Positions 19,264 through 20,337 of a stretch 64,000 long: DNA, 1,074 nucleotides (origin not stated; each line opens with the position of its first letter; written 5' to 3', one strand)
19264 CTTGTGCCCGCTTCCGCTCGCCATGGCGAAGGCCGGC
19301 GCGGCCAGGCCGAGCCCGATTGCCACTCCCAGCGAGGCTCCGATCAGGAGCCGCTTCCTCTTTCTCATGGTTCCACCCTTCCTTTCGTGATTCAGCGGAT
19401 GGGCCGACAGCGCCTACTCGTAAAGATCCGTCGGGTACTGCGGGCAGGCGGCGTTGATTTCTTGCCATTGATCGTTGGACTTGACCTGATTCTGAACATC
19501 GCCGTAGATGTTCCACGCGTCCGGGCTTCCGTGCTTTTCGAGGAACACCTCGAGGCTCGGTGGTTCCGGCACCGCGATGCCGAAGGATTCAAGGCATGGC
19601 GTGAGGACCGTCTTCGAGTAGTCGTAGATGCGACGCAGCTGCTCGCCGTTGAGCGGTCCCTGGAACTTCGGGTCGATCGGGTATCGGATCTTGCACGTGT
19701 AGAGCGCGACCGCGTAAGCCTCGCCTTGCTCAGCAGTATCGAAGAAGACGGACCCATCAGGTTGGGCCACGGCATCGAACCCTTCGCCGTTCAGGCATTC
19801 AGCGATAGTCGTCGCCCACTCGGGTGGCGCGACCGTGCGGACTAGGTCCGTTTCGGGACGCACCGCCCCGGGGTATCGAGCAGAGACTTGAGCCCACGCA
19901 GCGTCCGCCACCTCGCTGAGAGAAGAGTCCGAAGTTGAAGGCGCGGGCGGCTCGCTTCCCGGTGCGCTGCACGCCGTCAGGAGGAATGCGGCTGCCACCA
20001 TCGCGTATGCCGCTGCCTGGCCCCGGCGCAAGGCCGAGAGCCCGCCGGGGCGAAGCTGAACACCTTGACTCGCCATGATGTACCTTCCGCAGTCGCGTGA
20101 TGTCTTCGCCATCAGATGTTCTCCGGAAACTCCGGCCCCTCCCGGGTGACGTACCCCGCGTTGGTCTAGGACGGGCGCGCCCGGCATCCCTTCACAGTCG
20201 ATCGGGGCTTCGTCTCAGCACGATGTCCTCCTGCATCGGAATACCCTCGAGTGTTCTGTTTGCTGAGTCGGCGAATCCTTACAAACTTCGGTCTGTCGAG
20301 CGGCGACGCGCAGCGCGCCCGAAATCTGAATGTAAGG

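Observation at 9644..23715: Lower-GC 14-kb island: ECF-wired secretome with two ABC modules and no recognisable enzymatic cargo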

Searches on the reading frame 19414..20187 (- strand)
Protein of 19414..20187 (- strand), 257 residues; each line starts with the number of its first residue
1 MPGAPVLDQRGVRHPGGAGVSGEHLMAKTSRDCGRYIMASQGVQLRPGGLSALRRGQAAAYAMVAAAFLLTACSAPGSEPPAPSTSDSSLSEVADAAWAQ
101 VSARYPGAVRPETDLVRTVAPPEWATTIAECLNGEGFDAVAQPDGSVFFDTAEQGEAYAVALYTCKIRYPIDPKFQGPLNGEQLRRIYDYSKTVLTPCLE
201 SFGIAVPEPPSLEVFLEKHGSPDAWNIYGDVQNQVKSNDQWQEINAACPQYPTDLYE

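Call 8: search_protein_families(library=pfam, max_evalue=0.01, proteins=[window:19414-20187:-])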
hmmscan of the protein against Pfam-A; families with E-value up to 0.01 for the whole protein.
window:19414-20187:- (257 aa): 0 families

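Call 10: search_protein_families(library=ncbifam, max_evalue=0.01, proteins=[window:19414-20187:-])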
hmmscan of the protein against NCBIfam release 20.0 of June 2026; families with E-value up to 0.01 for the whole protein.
window:19414-20187:- (257 aa): 0 families

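Call 15: find_homologous_proteins(query=window:19414-20112:-, max_evalue=0.001)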
Query window:19414-20112:- (232 aa): 4 proteins with E <= 0.001 among 736 candidates.
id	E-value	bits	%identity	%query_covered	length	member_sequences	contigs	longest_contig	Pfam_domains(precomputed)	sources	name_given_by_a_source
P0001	3.1e-127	441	96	88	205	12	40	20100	-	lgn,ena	-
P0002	2.6e-101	356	75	91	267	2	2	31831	-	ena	-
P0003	1.1e-35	142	44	72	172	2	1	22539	-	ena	-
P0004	1.4e-25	109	34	86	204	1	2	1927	-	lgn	-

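Call 16: find_encoding_contigs(protein=P0002, flank=10000, max_places=4)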
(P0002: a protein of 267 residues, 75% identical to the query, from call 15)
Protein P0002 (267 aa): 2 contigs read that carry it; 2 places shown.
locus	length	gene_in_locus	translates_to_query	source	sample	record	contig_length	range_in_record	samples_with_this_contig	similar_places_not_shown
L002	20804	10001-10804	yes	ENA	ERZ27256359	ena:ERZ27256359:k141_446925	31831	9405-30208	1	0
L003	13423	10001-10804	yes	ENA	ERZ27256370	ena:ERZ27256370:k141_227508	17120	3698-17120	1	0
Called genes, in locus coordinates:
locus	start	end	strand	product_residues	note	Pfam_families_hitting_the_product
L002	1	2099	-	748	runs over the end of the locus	PF13166:AAA_13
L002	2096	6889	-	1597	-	PF13156:Mrr_cat_2, PF00270:DEAD (weak), PF04851:ResIII, PF00271:Helicase_C (weak), PF22240:ISP_coupler, PF02384:N6_Mtase (weak), PF18135:Type_ISP_C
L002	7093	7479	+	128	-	-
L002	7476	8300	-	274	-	PF13276:HTH_21 (weak), PF00665:rve, PF13683:rve_3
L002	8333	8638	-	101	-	PF01527:HTH_Tnp_1, PF13518:HTH_28 (weak), PF13384:HTH_23 (weak)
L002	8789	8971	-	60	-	-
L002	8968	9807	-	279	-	-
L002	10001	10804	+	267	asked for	-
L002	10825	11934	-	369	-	PF02687:FtsX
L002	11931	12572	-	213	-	PF13481:AAA_25 (faint), PF00005:ABC_tran, PF13304:AAA_21 (weak)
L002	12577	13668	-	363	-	PF01471:PG_binding_1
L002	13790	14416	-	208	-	-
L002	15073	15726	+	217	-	-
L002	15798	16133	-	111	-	-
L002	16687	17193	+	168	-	-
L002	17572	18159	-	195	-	-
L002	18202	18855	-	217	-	-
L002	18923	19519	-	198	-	-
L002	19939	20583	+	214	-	-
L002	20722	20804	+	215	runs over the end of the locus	-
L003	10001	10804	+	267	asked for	-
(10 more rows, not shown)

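Call 17: find_encoding_contigs(protein=P0003, flank=10000, max_places=4)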
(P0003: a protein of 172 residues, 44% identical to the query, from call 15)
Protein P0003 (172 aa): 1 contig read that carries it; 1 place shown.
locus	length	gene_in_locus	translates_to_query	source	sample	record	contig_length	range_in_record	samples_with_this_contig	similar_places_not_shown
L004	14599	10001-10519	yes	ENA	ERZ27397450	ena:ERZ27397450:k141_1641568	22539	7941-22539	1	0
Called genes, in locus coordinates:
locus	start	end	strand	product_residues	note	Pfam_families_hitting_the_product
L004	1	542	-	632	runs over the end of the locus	PF03415:Peptidase_C11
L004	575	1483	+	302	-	PF00892:EamA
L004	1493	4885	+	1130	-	PF02133:Transp_cyt_pur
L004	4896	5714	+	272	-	PF01784:DUF34_NIF3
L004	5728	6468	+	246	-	PF24481:CT398_CC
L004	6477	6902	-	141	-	PF00903:Glyoxalase (weak), PF18029:Glyoxalase_6 (weak)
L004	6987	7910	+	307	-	PF08279:HTH_11, PF13280:WYL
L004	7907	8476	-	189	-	PF01381:HTH_3, PF12844:HTH_19, PF13443:HTH_26 (weak), PF13560:HTH_31, PF07883:Cupin_2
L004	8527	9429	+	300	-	PF00890:FAD_binding_2 (weak), PF01266:DAO (faint), PF03486:HI0933_like (faint), PF07992:Pyr_redox_2, PF13738:Pyr_redox_3 (faint)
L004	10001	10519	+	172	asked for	-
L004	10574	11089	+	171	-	PF10708:DUF2510, PF13828:DUF4190 (weak)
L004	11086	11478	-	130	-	-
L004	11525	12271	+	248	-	PF05175:MTS (faint), PF13649:Methyltransf_25 (weak)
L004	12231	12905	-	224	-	PF00072:Response_reg, PF00486:Trans_reg_C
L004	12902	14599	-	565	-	?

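Call 18: find_encoding_contigs(protein=P0001, flank=10000, max_places=4)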
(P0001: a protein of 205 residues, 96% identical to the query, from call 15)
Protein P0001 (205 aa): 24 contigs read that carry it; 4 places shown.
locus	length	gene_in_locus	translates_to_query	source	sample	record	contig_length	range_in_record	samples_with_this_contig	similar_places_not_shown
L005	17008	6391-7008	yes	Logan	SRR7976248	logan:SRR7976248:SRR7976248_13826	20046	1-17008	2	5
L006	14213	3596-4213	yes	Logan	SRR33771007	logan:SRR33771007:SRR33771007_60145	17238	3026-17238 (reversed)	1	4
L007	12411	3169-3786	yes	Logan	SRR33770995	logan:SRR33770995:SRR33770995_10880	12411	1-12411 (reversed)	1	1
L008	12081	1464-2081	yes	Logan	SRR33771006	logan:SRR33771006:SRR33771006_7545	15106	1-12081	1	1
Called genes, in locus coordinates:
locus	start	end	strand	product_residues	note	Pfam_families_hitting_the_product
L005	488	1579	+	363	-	-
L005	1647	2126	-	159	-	-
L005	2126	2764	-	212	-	-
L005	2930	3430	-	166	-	-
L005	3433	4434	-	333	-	-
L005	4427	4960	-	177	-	PF04542:Sigma70_r2, PF08281:Sigma70_r4_2, PF04545:Sigma70_r4 (weak)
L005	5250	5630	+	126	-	-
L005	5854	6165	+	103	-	-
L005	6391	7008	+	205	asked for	-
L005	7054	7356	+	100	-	-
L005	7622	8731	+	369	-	PF01471:PG_binding_1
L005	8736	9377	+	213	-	PF25199:nSTAND_NTPase5 (faint), PF00005:ABC_tran, PF13304:AAA_21 (weak)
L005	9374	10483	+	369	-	PF02687:FtsX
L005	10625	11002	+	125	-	-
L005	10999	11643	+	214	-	-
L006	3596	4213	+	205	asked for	-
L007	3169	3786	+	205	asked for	-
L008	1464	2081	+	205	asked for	-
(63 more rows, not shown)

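Call 34: search_protein_representatives(alignment_id=A1)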
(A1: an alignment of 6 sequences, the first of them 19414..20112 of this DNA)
Query: 6 sequences, 205 profile positions. Proteins with E-value up to 0.001 (for the whole library): 2765; up to 1e-10: 1537; up to 1e-30: 310. The best 150 are listed.
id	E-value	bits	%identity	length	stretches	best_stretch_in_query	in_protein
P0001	6.4e-101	352.6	-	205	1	2-205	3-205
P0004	1.8e-80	285.8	-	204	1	1-205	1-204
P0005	1.3e-65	237.3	-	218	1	4-204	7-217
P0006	5.0e-58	212.5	-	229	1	7-205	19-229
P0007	1.1e-53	198.3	-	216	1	6-201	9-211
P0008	7.3e-53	195.6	-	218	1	8-205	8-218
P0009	2.4e-52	193.9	-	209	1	7-205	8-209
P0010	2.7e-52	193.8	-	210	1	4-203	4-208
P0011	3.7e-52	193.3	-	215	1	11-205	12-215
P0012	4.6e-52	193.0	-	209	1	9-205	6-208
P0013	4.7e-52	193.0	-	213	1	2-205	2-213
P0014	9.5e-52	192.0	-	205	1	10-205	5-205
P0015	1.1e-51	191.8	-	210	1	8-205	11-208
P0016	2.0e-51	190.9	-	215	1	5-205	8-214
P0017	3.7e-51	190.1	-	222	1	11-205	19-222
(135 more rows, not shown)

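Call 35: list_cluster_members(proteins=[P0005, P0006, P0007, P0008, P0009, P0010, P0011, P0012, P0013, P0014])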
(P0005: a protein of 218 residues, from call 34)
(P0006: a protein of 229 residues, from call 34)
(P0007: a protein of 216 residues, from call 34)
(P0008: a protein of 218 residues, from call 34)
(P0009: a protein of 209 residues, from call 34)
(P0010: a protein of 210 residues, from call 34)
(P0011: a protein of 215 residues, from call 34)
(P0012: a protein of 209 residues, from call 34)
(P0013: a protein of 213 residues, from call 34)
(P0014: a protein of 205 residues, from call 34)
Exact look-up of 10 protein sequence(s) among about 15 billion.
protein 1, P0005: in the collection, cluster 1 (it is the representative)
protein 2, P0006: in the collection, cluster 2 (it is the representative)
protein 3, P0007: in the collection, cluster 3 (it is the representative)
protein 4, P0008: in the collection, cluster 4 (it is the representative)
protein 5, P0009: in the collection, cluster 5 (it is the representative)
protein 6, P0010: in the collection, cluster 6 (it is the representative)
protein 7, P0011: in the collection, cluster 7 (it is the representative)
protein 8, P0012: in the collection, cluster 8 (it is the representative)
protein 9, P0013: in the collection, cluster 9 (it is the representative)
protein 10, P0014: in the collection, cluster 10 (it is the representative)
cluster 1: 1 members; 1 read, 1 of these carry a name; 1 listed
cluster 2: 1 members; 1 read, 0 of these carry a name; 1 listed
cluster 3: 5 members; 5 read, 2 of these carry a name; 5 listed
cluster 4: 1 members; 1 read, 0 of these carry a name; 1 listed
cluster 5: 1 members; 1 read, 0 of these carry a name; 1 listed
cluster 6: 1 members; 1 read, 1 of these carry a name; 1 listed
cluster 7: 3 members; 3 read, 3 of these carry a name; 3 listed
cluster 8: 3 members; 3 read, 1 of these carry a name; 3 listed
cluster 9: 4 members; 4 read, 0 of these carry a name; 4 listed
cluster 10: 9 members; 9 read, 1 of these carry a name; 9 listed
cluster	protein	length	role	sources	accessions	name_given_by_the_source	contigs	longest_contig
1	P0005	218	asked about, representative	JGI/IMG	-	hypothetical protein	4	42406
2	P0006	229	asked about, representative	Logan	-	-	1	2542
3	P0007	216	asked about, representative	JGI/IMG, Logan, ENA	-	-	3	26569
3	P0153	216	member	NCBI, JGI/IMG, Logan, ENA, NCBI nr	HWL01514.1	MAG TPA: hypothetical protein VNQ52_03970 [Microbacteriaceae bacterium] | hypothetical protein [Microbacteriaceae bacterium]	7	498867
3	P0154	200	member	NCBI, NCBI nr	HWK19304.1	MAG TPA: hypothetical protein VNR37_00850 [Microbacteriaceae bacterium] | hypothetical protein [Microbacteriaceae bacterium]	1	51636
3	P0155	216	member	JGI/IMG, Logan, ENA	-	-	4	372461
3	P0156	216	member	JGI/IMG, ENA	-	-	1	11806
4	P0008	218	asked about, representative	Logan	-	-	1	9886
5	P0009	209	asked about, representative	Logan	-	-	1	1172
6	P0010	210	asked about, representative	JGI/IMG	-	hypothetical protein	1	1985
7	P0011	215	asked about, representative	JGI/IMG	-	hypothetical protein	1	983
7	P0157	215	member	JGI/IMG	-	hypothetical protein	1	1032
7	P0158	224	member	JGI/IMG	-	hypothetical protein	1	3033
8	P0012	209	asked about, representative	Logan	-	-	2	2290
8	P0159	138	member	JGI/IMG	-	hypothetical protein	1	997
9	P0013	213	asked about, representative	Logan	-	-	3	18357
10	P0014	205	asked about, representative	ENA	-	-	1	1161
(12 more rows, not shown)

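Call 38: find_related_loci(query=A1, collection=genome_contigs, flank=10000)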
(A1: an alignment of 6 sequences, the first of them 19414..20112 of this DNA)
Query A1 (232 aa) in genome_contigs; peptide patterns used: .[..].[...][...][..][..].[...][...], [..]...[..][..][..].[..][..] (x = any residue, [..] = any of these).
19 stretches matched a pattern; 3 encode a relative of the query (tblastn E <= 1e-3); 3 distinct loci.
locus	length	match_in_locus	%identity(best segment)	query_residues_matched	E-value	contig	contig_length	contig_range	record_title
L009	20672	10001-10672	93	9-232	2e-134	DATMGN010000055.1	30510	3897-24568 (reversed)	MAG TPA_asm: Microbacteriaceae bacterium isolate SMAG_U13490 k141_189922, whole genome shotgun sequence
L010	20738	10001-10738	30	6-229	1e-22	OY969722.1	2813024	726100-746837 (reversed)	MAG: uncultured Actinomycetota bacterium isolate MFD10113.bin.2.32 genome assembly, chromosome: 1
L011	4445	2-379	31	98-225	1e-10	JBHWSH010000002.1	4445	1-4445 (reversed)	MAG: Marmoricola sp. isolate MAG_PS_SA_49 k141_63186, whole genome shotgun sequence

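Call 50: search_protein_families(library=padloc, max_evalue=0.001, proteins=[window:19414-20112:-])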
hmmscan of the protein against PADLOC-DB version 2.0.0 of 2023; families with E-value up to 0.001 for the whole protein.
window:19414-20112:- (232 aa): 0 families

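Call 51: search_protein_families(library=phrogs, max_evalue=0.001, proteins=[window:19414-20112:-])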
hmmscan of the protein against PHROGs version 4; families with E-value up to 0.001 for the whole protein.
window:19414-20112:- (232 aa): 0 families

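Call 54: predict_structure(alignment_id=A3)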
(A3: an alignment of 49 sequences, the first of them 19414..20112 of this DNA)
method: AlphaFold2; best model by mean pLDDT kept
length: 232 residues; sequences in the alignment: 49
mean_pLDDT: 84.9   pTM: 0.67
mean pLDDT of the five models: 84.9, 84.6, 84.3, 84.3, 84.2
residues with pLDDT >= 90: 151; 70-90: 30; 50-70: 39; < 50: 12
segments of 3 or more residues with pLDDT < 50: 1-3, 7-9, 23-26
pLDDT, mean of each block of 10 residues (from residue 1): 48 56 49 72 72 58 80 97 97 95 98 93 89 97 94 93 98 97 98 96 93 93 92 82
secondary structure, 60 per line:
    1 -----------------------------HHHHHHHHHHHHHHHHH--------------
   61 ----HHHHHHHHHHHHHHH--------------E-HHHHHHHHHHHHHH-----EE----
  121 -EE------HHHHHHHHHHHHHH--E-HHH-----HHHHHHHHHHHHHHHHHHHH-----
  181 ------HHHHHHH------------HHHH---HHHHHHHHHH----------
elements in order: H30-46 H65-79 H96-109 H130-143 H156-175 H187-193 H206-209 H213-222

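Call 57: fold_search(model_id=the predicted structure, library=pdb)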
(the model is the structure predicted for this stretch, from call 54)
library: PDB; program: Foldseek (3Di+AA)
matches with E <= 10: 37; with E <= 0.001: 0
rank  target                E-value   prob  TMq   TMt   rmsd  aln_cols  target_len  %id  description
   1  4xbo_A                2.5e+00  0.01  0.11  0.11  16.5       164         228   16  Crystal structure of full length E.coli TrmJ in complex with SAH (released 2015-12-23)
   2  8i8b_I                3.1e+00  0.02  0.11  0.14  24.0       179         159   11  Outer shell and inner layer structures of Autographa californica multiple nucleopolyhedrovirus (AcMNPV) (released 2023-12-13)
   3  4e4c                  3.3e+00  0.03  0.10  0.16   9.8        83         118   10  Crystal structure of Notexin at 1.8 A resolution (released 2012-03-28)
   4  2b04                  3.3e+00  0.02  0.11  0.17  13.8       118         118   10  Crystal Structure of Porcine Pancreatic Phospholipase A2 in Complex with Glycochenodeoxycholate (released 2006-11-14)
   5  3dv9                  3.9e+00  0.03  0.19  0.18  22.3       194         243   10  Putative beta-phosphoglucomutase from Bacteroides vulgatus. (released 2008-08-05)
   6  8boq_B                4.2e+00  0.01  0.11  0.07  17.0       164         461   13  A. vinelandii Fe-nitrogenase FeFe protein (released 2023-06-14)
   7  9hip_B                4.4e+00  0.01  0.13  0.08  31.1       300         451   12  MnmE-MnmG a2b2 complex (released 2025-08-27)
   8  7ay6_B                4.7e+00  0.02  0.14  0.11  16.7       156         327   12  Crystal structure of the PDE4D catalytic domain in complex with GEBR-41b (released 2021-06-30)
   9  3j6d_Y                5.0e+00  0.02  0.13  0.19  16.1       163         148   12  Model of the PrgH-PrgK periplasmic rings (released 2015-01-14)
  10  8df2_C                5.0e+00  0.01  0.09  0.08  14.7       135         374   16  The structure of the 'ALT' construct of the Amuc_1438 glycopeptidase (released 2022-08-31)
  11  7c6i_B                5.6e+00  0.02  0.14  0.09  15.7       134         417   12  Crystal structure of beta-glycosides-binding protein (W177X) of ABC transporter in an open-liganded state bound to sop (released 2020-09-16)
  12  4d8u_G                5.6e+00  0.01  0.13  0.11  16.7       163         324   13  Crystal structure of D-Cysteine desulfhydrase from Salmonella typhimurium at 3.3 A in monoclinic space group with 8 su (released 2012-05-30)
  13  8df2_B                5.6e+00  0.01  0.09  0.08  14.7       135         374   16  The structure of the 'ALT' construct of the Amuc_1438 glycopeptidase (released 2022-08-31)
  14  3zqc_A                6.0e+00  0.02  0.10  0.16  13.8        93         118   22  Structure of the Trichomonas vaginalis Myb3 DNA-binding domain bound to a promoter sequence reveals a unique C-termina (released 2012-04-18)
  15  2qby_A                6.0e+00  0.01  0.09  0.07  17.3       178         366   15  Crystal structure of a heterodimer of Cdc6/Orc1 initiators bound to origin DNA (from S. solfataricus) (released 2007-09-11)
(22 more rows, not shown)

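Call 59: find_encoding_contigs(protein=P0153, flank=10000, max_places=3)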
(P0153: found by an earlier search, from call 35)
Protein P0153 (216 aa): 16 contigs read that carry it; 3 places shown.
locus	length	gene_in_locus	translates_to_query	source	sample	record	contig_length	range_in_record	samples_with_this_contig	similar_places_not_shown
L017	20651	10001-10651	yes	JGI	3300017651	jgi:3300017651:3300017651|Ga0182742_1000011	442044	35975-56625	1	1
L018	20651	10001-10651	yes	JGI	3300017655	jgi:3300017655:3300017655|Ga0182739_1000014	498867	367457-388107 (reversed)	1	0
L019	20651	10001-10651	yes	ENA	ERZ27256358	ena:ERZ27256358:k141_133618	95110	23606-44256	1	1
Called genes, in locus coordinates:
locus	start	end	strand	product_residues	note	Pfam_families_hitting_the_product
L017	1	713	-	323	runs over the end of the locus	PF00254:FKBP_C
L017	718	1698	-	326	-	PF14801:TrmI-like_N, PF21985:TR61B_FKBP-like (weak), PF01135:PCMT (weak), PF08704:GCD14, PF13578:Methyltransf_24 (faint)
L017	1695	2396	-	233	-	PF00702:Hydrolase, PF12710:HAD, PF13419:HAD_2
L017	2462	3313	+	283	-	PF09754:PAC2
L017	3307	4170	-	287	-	PF02673:BacA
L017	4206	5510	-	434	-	PF01546:Peptidase_M20, PF07687:M20_dimer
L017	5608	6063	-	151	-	PF02627:CMD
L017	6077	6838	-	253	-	PF13460:NAD_binding_10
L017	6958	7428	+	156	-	-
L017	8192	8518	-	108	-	-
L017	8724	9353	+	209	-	-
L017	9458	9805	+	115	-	-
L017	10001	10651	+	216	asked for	-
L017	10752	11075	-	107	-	-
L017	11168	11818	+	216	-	-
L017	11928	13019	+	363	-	PF01471:PG_binding_1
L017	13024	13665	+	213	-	PF00005:ABC_tran, PF13304:AAA_21 (weak)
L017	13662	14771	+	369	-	PF02687:FtsX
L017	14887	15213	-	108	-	-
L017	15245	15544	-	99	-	-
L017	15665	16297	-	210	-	-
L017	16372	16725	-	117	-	-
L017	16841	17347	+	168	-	-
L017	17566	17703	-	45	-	-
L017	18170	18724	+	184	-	PF07638:Sigma70_ECF (weak), PF08281:Sigma70_r4_2 (weak)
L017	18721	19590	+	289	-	-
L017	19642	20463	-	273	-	-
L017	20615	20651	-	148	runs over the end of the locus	-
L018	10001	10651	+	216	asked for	-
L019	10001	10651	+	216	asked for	-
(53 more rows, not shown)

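Call 80: search_solved_structures(query=A3, max_evalue=1)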
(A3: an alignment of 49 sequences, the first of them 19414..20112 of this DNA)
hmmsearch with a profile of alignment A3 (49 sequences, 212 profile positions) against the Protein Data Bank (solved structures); distinct sequences matched with E-value up to 1: 7.
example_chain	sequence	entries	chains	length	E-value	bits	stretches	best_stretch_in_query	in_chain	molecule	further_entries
5joq_A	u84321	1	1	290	0.49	13.3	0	7-37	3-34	Lmo2184 protein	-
8adg_D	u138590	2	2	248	0.55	13.2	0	6-58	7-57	Outer membrane protein assembly factor BamD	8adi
5d0o_D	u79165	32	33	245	0.64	13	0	6-58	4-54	Outer membrane protein assembly factor BamD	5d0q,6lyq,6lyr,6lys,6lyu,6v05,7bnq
5b5l_A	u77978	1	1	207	0.71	12.8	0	70-105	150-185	acetyl esterase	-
5b5s_A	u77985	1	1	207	0.71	12.8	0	70-105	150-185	Acetic acid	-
3qhb_A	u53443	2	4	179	0.84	12.6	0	101-145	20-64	Symerythrin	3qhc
3sid_A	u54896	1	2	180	0.85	12.6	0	101-145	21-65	Symerythrin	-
